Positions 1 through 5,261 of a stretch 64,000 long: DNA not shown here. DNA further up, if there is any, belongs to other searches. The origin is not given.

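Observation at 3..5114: Giant acidic protein with about six tandem 200-aa repeats, cut at the window start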

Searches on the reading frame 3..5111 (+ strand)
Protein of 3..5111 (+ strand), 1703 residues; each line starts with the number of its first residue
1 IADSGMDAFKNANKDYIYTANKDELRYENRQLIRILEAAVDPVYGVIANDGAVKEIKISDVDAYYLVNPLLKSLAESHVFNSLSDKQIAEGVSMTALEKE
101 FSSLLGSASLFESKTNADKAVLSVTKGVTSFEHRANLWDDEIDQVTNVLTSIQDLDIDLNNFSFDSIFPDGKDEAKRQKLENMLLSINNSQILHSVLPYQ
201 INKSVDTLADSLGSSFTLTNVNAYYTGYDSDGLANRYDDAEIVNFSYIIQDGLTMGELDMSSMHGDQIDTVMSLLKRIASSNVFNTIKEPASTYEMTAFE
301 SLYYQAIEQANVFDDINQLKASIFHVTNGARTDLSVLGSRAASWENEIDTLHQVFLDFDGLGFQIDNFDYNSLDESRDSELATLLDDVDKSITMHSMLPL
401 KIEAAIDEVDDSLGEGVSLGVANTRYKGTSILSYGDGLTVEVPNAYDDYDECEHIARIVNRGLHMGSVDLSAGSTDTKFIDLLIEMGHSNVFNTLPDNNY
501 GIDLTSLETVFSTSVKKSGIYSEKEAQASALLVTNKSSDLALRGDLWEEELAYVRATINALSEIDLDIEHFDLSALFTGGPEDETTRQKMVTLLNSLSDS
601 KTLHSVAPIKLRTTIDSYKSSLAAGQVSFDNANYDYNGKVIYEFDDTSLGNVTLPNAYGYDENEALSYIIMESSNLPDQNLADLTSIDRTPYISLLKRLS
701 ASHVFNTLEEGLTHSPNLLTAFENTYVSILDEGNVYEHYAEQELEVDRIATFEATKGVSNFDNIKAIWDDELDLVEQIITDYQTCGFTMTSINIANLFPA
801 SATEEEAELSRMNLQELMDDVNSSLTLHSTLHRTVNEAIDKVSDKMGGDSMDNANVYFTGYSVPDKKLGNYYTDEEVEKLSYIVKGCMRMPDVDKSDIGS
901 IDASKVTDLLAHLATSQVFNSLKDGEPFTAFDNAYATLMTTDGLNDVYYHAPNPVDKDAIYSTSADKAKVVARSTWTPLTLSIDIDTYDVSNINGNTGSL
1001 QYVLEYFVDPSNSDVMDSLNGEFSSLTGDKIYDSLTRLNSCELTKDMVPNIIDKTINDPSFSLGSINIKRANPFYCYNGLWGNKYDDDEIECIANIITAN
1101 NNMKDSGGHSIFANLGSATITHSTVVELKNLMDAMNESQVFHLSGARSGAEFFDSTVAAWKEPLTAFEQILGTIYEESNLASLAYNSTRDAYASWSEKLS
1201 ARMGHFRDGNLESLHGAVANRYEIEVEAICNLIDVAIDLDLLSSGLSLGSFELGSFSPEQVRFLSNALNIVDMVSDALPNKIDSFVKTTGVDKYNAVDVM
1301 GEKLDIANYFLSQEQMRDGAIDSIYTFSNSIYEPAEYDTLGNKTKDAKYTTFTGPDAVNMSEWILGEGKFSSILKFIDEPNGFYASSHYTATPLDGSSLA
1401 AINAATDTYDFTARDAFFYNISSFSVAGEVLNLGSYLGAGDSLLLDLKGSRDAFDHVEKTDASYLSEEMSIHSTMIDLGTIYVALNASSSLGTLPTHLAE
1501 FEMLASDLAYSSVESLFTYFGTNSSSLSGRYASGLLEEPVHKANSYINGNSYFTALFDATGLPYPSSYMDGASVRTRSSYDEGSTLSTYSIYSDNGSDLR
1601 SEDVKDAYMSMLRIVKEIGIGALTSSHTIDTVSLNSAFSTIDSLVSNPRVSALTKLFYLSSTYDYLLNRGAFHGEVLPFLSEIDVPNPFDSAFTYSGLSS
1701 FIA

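Call 7: search_protein_families(library=pfam, proteins=[window:3-5111:+], max_evalue=0.01)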
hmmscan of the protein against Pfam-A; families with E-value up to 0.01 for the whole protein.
window:3-5111:+ (1703 aa): 1 family
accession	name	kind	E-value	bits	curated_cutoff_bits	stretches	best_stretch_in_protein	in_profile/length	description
PF24615.2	Spectrin_Anc-1_2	-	0.0049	17.5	28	0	343-391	38-86/105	Nuclear anchorage protein 1, spectrin repeat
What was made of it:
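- Closest known: Spectrin-type helical repeats. Same: One sub-threshold Pfam match was found (Spectrin_Anc-1_2, E 0.005, 17.5 bits against a cut-off of 28; call 7).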

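Call 8: find_homologous_proteins(query=window:3-5111:+)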
Query window:3-5111:+ (1703 aa): 9 proteins with E <= 0.001 among 8000 candidates.
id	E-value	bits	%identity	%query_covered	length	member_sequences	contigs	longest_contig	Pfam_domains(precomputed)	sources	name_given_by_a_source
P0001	0.0e+0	3697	98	100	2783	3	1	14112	-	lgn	-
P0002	0.0e+0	2464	65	100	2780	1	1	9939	-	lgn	-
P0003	0.0e+0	2447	65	100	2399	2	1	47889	-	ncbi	-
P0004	0.0e+0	2329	62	100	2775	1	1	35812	-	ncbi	-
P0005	9.8e-85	303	26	74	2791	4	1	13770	-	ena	-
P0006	1.3e-61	227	26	50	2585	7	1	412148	-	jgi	-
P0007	2.2e-53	199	28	42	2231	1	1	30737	-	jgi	-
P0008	2.5e-16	77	23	32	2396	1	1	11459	-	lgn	-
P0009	7.7e-11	58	23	68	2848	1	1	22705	-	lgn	-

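Call 9: search_solved_structures(query=window:3-5111:+, max_evalue=1)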
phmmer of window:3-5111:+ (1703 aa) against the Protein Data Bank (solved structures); distinct sequences matched with E-value up to 1: 0.

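Call 11: find_encoding_contigs(protein=P0001, flank=10000)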
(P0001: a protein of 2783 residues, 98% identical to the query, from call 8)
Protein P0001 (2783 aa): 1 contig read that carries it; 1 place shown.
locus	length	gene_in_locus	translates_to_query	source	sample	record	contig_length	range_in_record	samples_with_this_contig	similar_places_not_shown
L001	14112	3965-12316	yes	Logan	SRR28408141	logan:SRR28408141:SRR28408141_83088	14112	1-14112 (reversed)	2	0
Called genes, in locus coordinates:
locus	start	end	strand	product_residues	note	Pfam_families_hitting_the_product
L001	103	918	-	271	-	PF01553:Acyltransferase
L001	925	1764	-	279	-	PF00781:DAGK_cat, PF19279:YegS_C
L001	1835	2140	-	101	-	PF00085:Thioredoxin, PF14595:Thioredoxin_9 (weak), PF13098:Thioredoxin_2, PF13728:TraF (weak)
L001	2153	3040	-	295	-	PF05857:TraX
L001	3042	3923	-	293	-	PF02517:Rce1-like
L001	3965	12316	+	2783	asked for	-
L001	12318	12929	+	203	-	PF01205:Impact_N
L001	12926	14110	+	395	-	?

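Call 12: find_encoding_contigs(protein=P0006, flank=10000)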
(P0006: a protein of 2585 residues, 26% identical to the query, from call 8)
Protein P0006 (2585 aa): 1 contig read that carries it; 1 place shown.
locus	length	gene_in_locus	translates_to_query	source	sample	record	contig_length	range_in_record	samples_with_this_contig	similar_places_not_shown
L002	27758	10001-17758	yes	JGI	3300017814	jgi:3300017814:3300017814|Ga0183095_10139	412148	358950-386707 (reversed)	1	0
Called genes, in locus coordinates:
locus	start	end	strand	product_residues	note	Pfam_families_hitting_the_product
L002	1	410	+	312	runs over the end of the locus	-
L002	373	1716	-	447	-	PF07690:MFS_1, PF13347:MFS_2 (weak), PF07690:MFS_1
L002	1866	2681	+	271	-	PF06541:ABC_trans_CmpB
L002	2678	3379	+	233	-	PF07947:YhhN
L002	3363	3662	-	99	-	PF01725:Ham1p_like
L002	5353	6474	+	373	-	PF04443:LuxE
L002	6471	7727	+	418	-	PF05893:LuxC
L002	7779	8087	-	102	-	PF00085:Thioredoxin, PF14595:Thioredoxin_9 (weak), PF13098:Thioredoxin_2, PF13192:Thioredoxin_3 (weak)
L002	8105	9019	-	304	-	PF05857:TraX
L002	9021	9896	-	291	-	PF02517:Rce1-like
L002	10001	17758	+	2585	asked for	-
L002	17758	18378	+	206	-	PF01205:Impact_N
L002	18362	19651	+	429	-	PF05195:AMP_N, PF00557:Peptidase_M24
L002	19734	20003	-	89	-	PF15937:PrlF_antitoxin, PF04014:MazE_antitoxin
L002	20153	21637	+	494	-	PF00370:FGGY_N, PF02782:FGGY_C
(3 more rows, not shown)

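Call 15: search_protein_families(library=ncbifam, proteins=[P0001, P0006, P0009], max_evalue=1)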
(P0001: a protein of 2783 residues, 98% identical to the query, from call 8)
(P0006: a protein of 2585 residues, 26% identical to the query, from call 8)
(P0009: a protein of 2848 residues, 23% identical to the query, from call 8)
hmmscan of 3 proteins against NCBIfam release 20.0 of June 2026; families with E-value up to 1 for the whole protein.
P0001 (2783 aa): 0 families

P0006 (2585 aa): 0 families

P0009 (2848 aa): 0 families
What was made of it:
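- On Any Pfam / NCBIfam family (whole protein): NCBIfam gives no families at E up to 1 (call 15).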

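Call 16: search_protein_families(library=pfam, proteins=[P0001, P0006, P0009], max_evalue=1)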
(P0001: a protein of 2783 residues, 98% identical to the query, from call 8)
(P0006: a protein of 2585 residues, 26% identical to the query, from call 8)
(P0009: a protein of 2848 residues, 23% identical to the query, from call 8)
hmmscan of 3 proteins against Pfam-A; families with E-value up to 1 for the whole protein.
P0001 (2783 aa): 4 families
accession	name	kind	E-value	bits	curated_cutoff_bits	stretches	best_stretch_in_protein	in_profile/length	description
PF24615.2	Spectrin_Anc-1_2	-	0.026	15.2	28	0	1423-1471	38-86/105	Nuclear anchorage protein 1, spectrin repeat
PF06594.17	HCBP_related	-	0.076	13.4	21.4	0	76-108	1-30/42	Haemolysin-type calcium binding protein related domain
PF05338.17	DUF717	-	0.18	12.4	27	0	192-224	10-42/55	Protein of unknown function (DUF717)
PF24636.1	DUF7633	-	0.47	11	27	0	219-264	21-69/121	Domain of unknown function (DUF7633)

P0006 (2585 aa): 1 family
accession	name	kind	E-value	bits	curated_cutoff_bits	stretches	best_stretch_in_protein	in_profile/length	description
PF07105.16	DUF1367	-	0.056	13.6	25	0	2209-2246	116-153/198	Protein of unknown function (DUF1367)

P0009 (2848 aa): 3 families
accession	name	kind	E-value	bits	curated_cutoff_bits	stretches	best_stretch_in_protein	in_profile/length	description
PF21972.1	Arc1p_N_like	-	0.0033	18.1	27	0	1425-1468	16-59/81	Nuclear-export cofactor Arc1p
PF15454.11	LAMTOR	-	0.1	13.7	25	1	528-566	28-64/75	Late endosomal/lysosomal adaptor and MAPK and MTOR activator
PF20560.3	MotA_N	-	0.17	12.6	27.3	1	22-72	2-54/91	Motility protein A N-terminal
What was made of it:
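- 4053..5114 (+): Non-repetitive C-terminal tail (aa 1351-1703) plus the TAA stop. It is Ser-rich and acidic, has no Cys, no membrane helix, and no LPxTG motif. No Pfam hit (calls 7, 16).
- On Any Pfam / NCBIfam family (whole protein): The window fragment, P0001, P0006 and P0009 have no Pfam family above cut-off; the best is Spectrin_Anc-1_2 at 17.5 bits against 28 (calls 7, 16).
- On S-layer proteins: No SLH or cell-wall-binding domain was found in the Pfam scans (calls 7, 16).
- On Ebh-type giant proteins: None of these families was reported at E up to 1 (call 16).
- On Polymorphic toxin systems: No toxin domain was found (calls 7, 16).
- Closest known: Ebh / giant helical-bundle repeat proteins of Staphylococcus. 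Different: There is no sequence relation: Pfam scans gave no FIVAR, GA or DUF1542 hits at E up to 1 (calls 7, 16).
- No SLH or other S-layer or cell-wall-binding domain was found (calls 7, 16). There is no toxin domain (calls 7, 16).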

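Call 20: find_related_loci(query=A1, collection=genome_contigs, flank=6000)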
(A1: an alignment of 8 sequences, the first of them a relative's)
Query A1 (2783 aa) in genome_contigs; peptide patterns used: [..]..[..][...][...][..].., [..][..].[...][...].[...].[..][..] (x = any residue, [..] = any of these).
107 stretches matched a pattern; 49 encode a relative of the query (tblastn E <= 1e-3); 48 distinct loci.
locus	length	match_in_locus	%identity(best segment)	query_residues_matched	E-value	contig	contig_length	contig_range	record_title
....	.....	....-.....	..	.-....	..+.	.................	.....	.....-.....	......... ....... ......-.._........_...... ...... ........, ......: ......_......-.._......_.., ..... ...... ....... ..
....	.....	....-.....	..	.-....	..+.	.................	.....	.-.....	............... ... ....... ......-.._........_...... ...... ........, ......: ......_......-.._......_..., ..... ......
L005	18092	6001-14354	66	1-2783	0e+0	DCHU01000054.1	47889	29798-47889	MAG TPA_asm: Bacillales bacterium UBA1744 UBA1744_contig_30074, whole genome shotgun sequence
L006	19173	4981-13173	31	30-2756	0e+0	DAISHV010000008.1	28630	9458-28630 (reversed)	MAG TPA_asm: Bacillota bacterium isolate CTOTU1930 NODE_479_length_28630_cov_8.122100, whole genome shotgun sequence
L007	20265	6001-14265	32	5-2770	0e+0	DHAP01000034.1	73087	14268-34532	MAG TPA_asm: Bacillales bacterium UBA4951 UBA4951_contig_6226, whole genome shotgun sequence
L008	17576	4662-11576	32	5-2764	0e+0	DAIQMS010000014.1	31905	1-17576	MAG TPA_asm: Bacillota bacterium isolate CTOTU1908 NODE_396_length_31905_cov_169.958901, whole genome shotgun sequence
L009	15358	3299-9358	30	4-2369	1e-177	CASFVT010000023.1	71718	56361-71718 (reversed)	uncultured Firmicutes bacterium isolate Batch6_idba_bin.581 genome assembly, contig: Batch6_idba_bin.581.fa_k87_15473517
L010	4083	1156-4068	34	4-964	9e-169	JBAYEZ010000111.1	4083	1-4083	MAG: Bacilli bacterium isolate SO_2016_CLC_T2_9 scaffold47594_PH3_Jul20_2016, whole genome shotgun sequence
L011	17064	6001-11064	29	1-2271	2e-152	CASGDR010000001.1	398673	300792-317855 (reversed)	uncultured bacterium isolate CO.O1.metabat-bins.288 genome assembly, contig: CO.O1.metabat-bins.288.fa_k141_5731185, who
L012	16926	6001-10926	29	3-2271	2e-141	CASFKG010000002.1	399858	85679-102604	uncultured bacterium isolate A73_L2_314314_idba_bin.126 genome assembly, contig: A73_L2_314314_idba_bin.126.fa_scaffold_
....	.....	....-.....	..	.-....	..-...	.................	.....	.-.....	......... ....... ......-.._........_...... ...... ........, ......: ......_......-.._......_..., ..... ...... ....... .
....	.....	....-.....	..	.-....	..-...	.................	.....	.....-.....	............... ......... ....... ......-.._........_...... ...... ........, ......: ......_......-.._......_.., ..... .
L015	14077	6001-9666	28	5-1196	3e-127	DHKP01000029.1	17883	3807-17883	MAG TPA_asm: Bacillales bacterium UBA4691 UBA4691_contig_13279, whole genome shotgun sequence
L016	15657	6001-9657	27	4-1193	4e-126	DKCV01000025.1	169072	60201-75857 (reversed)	MAG TPA_asm: Bacillales bacterium UBA6865 UBA6865_contig_201, whole genome shotgun sequence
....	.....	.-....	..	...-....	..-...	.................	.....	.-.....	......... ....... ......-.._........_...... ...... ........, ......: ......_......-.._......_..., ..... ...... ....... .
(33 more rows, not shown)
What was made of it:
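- The gene is single-copy and syntenic (call 20).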

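Call 27: find_encoding_contigs(protein=P0009, flank=8000, max_places=1)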
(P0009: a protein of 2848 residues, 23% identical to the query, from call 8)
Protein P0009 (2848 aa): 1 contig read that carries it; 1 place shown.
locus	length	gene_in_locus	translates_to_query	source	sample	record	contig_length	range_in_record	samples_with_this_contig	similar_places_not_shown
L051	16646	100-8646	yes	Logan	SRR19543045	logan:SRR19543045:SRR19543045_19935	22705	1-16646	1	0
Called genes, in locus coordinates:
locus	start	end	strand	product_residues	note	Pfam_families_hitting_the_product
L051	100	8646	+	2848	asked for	-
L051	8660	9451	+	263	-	PF10609:ParA, PF13614:AAA_31 (faint), PF01656:CbiA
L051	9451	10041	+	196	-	PF01205:Impact_N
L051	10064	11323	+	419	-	PF05195:AMP_N, PF00557:Peptidase_M24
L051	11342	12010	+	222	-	PF08713:DNA_alkylation (weak)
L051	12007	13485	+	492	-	PF00370:FGGY_N, PF02782:FGGY_C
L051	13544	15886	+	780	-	PF12705:PDDEXK_1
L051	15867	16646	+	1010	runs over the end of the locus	PF00270:DEAD (faint), PF00580:UvrD-helicase, PF13245:AAA_19, PF13361:UvrD_C, PF13538:UvrD_C_2 (faint)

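Call 28: find_encoding_contigs(protein=P0008, flank=8000, max_places=1)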
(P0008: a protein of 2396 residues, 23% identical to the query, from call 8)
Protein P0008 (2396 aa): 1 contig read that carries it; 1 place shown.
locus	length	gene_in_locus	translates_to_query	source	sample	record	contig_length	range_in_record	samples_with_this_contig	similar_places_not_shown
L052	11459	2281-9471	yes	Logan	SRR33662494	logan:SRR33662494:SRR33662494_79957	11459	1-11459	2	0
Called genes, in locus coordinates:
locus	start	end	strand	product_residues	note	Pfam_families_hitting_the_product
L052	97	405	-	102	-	PF00085:Thioredoxin, PF13098:Thioredoxin_2, PF13905:Thioredoxin_8 (faint)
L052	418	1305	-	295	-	PF05857:TraX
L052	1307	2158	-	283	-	PF02517:Rce1-like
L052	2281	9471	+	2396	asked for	-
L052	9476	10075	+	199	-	PF01205:Impact_N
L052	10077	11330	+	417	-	PF05195:AMP_N, PF00557:Peptidase_M24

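Call 29: find_encoding_contigs(protein=P0005, flank=8000, max_places=1)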
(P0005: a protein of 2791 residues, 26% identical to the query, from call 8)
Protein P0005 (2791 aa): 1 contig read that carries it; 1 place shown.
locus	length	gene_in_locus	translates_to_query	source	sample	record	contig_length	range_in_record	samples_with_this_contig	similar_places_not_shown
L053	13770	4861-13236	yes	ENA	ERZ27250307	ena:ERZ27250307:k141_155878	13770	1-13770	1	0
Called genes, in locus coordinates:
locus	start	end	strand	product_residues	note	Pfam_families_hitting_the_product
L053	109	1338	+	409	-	PF04443:LuxE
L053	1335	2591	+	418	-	PF05893:LuxC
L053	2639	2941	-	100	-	PF00085:Thioredoxin, PF13098:Thioredoxin_2, PF13728:TraF (weak), PF14595:Thioredoxin_9 (weak)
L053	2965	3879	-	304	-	PF05857:TraX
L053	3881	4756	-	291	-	PF02517:Rce1-like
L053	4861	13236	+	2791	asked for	-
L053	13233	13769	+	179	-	?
